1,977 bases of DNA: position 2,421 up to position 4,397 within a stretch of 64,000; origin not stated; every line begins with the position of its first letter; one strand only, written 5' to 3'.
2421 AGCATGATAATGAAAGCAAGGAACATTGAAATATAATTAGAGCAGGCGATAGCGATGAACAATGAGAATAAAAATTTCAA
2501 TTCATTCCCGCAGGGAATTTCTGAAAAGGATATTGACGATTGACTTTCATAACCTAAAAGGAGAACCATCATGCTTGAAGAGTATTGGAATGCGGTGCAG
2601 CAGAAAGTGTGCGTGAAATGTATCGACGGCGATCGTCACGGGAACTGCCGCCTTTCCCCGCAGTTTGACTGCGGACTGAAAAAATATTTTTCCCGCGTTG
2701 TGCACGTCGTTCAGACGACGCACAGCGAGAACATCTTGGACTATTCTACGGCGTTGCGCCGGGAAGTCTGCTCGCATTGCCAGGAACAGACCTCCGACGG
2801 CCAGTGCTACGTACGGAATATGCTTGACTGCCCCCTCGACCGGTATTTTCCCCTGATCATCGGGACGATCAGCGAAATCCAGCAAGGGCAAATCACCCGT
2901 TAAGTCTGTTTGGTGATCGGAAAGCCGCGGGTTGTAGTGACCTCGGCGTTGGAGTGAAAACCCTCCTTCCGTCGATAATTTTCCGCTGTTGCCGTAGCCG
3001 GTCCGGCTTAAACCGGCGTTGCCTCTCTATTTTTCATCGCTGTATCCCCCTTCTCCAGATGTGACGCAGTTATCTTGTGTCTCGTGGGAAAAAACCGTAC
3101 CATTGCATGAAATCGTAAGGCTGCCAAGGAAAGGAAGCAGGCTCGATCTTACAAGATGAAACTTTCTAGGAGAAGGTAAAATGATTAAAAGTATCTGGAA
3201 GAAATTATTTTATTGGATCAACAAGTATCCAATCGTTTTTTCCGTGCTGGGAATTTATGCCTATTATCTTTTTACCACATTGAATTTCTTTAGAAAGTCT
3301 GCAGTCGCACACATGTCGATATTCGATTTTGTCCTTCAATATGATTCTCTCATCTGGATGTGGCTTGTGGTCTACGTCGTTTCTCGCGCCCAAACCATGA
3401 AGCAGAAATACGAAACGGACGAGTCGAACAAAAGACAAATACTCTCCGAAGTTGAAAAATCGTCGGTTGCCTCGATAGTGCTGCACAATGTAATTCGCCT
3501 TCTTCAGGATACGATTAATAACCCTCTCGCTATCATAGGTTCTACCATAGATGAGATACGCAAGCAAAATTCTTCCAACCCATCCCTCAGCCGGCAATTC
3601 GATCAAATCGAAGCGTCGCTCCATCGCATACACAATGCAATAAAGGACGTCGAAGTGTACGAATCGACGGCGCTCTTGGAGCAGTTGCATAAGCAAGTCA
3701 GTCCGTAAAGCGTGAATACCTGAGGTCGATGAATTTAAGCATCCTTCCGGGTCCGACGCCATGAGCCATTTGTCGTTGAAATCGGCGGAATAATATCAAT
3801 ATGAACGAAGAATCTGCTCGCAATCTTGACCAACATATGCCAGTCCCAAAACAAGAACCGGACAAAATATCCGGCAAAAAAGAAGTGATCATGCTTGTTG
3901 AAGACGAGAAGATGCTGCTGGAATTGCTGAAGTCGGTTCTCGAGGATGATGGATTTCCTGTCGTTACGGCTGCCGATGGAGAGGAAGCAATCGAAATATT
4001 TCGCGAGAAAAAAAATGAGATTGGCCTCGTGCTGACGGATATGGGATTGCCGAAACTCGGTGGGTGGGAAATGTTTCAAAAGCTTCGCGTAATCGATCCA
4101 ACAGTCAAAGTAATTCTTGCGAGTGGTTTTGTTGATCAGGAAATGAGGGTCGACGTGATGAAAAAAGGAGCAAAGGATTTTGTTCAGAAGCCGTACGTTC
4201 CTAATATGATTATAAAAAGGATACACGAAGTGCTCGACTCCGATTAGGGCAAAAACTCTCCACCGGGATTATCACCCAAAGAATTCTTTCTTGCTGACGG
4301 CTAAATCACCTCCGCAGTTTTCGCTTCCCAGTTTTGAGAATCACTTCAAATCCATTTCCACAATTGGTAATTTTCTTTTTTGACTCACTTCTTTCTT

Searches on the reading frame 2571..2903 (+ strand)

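Call 56: search_protein_families(library=pfam, proteins=[window:2571-2903:+], max_evalue=1)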
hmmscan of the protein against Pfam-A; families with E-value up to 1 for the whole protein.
window:2571-2903:+ (110 aa): 1 family
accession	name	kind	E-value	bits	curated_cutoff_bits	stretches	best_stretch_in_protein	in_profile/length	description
PF12225.13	DUF5981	-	0.079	13.1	23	1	19-56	52-89/95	Methylene-tetrahydrofolate reductase C terminal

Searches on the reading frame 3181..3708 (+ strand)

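Call 56: search_protein_families(library=pfam, proteins=[window:3181-3708:+], max_evalue=1)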
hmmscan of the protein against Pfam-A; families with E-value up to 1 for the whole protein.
window:3181-3708:+ (175 aa): 2 families
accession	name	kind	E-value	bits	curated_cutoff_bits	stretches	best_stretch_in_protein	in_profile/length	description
PF00512.31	HisKA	-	0.0056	17.1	26.9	1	111-157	12-57/66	His Kinase A (phospho-acceptor) domain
PF10046.14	BLOC1_2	-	0.091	13.6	33.4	1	116-160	43-87/96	Biogenesis of lysosome-related organelles complex-1 subunit 2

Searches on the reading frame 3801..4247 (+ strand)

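Call 56: search_protein_families(library=pfam, proteins=[window:3801-4247:+], max_evalue=1)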
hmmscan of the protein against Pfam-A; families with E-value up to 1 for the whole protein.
window:3801-4247:+ (148 aa): 1 family
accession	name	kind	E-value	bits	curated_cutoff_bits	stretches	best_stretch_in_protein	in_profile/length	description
PF00072.30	Response_reg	-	9.4e-26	90.6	30.2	1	30-141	1-110/111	Response regulator receiver domain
